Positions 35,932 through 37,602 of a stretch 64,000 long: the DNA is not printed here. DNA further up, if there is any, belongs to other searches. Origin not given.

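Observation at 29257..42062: RuBisCO-like-protein locus with two kinases, split aldolase/SDR, VOC, YciI and a TRAP transporter: candidate undescribed acid-sugar pathway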

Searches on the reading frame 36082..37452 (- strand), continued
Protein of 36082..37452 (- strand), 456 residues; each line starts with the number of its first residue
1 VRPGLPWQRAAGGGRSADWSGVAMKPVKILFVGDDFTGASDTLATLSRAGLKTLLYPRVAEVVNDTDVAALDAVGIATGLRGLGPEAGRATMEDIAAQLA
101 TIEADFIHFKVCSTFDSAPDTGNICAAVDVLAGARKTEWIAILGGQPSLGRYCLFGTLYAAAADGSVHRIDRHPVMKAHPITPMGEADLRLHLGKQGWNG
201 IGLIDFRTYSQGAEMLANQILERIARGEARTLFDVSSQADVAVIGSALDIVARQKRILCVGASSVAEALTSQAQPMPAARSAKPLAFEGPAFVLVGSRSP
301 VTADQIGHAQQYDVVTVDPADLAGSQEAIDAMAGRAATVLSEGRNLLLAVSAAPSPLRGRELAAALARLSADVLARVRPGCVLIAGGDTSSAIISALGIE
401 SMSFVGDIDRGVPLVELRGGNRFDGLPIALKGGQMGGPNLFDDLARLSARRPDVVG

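Call 65: search_protein_families(library=ncbifam, proteins=[L178:7724-8986:+, L178:8983-10293:+, L177:7778-9040:+, L178:7170-7712:+, L178:4148-5167:+], max_evalue=1e-8)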
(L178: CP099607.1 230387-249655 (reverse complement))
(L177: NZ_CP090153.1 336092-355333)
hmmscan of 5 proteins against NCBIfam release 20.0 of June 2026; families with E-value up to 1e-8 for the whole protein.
L178:7724-8986:+ (420 aa): 6 families
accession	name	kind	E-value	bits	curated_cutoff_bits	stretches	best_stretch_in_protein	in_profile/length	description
NF042437.1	OxoIsoapPDcar_OiaX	equivalog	1.3e-125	419.4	700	1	5-418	2-412/412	3-oxo-isoapionate-4-phosphate decarboxylase OiaX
TIGR03326.1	rubisco_III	equivalog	4.7e-64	216.8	497.45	1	14-414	26-423/426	type III ribulose-bisphosphate carboxylase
NF003252.0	PRK04208.1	subfamily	1.6e-58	198.4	438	1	19-418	46-456/468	ribulose-bisphosphate carboxylase large subunit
NF007095.0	PRK09549.1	equivalog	8.2e-42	143.1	409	1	1-419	1-403/407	2,3-diketo-5-methylthiopentyl-1-phosphate enolase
NF010002.0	PRK13475.1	equivalog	7.2e-34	117.2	489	1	95-418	100-441/459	ribulose-bisphosphate carboxylase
TIGR03332.1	salvage_mtnW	equivalog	2.7e-33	115.2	513.6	1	53-418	50-407/407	2,3-diketo-5-methylthiopentyl-1-phosphate enolase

L178:8983-10293:+ (436 aa): 3 families
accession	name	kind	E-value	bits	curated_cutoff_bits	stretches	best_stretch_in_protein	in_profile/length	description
NF042436.1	OxoIsoapKin_OiaK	equivalog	2.4e-87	293.5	700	1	7-429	11-449/451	3-oxo-isoapionate kinase OiaK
NF043035.1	OxoTetrKin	equivalog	4.9e-46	157.4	350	1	11-428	6-415/418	3-oxo-tetronate kinase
NF047819.1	ThrnKinDtnkGamma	equivalog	2e-16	59.9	450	1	7-423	3-406/422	D-threonate kinase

L177:7778-9040:+ (420 aa): 6 families
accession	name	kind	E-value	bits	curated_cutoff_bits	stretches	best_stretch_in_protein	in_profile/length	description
NF042437.1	OxoIsoapPDcar_OiaX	equivalog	3.3e-115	385.2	700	1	6-418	3-412/412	3-oxo-isoapionate-4-phosphate decarboxylase OiaX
TIGR03326.1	rubisco_III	equivalog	4.9e-68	229.9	497.45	1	15-416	27-425/426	type III ribulose-bisphosphate carboxylase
NF003252.0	PRK04208.1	subfamily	3.1e-62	210.6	438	1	14-418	41-456/468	ribulose-bisphosphate carboxylase large subunit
NF007095.0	PRK09549.1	equivalog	6.1e-42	143.6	409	1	60-419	61-403/407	2,3-diketo-5-methylthiopentyl-1-phosphate enolase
NF010002.0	PRK13475.1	equivalog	6.3e-42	143.8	489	1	18-419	40-442/459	ribulose-bisphosphate carboxylase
TIGR03332.1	salvage_mtnW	equivalog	1.1e-34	119.8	513.6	1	27-418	27-407/407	2,3-diketo-5-methylthiopentyl-1-phosphate enolase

L178:7170-7712:+ (180 aa): 0 families

L178:4148-5167:+ (339 aa): 2 families
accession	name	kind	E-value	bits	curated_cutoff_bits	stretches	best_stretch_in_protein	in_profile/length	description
TIGR00787.1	dctP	subfamily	4.5e-72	242.6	175.05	1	39-292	2-254/257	DctP family TRAP transporter solute-binding subunit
NF037995.1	TRAP_S1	subfamily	5.3e-56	189.9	50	1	37-304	1-266/271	TRAP transporter substrate-binding protein DctP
